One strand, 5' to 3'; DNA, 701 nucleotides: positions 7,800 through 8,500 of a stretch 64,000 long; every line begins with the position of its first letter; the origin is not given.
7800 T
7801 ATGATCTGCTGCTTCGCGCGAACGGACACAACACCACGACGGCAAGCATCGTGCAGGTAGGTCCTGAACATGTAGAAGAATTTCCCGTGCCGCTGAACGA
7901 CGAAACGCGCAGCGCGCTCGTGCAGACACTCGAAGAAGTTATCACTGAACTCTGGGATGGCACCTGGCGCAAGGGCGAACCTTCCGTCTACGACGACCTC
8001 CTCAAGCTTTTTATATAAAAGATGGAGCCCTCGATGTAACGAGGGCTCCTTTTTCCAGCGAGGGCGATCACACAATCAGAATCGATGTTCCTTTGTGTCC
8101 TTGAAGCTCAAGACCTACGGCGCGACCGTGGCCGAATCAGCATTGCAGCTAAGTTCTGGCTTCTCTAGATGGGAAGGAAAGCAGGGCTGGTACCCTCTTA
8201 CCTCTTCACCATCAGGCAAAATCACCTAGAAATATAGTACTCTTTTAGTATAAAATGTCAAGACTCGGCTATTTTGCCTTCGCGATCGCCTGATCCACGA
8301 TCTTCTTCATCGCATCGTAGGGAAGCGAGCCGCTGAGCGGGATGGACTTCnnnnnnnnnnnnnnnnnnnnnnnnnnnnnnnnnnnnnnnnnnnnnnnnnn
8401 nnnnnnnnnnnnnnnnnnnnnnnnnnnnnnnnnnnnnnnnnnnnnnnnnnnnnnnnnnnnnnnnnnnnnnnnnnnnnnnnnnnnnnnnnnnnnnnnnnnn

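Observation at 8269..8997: DsbA-like thioredoxin-fold protein with the CxxC active site replaced by SSYS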

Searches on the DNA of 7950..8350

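Call 64: search_rna_families(source=window, start=7950, end=8350, threshold=evalue, max_evalue=1)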
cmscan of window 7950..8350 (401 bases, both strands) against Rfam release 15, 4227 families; matches with E-value up to 1: 1.
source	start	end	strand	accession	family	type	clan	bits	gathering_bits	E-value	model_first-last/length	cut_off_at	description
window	8004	8079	-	RF02621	BSnc120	Gene; sRNA;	-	19.5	114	0.081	1-88/88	no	Brucella sRNA 120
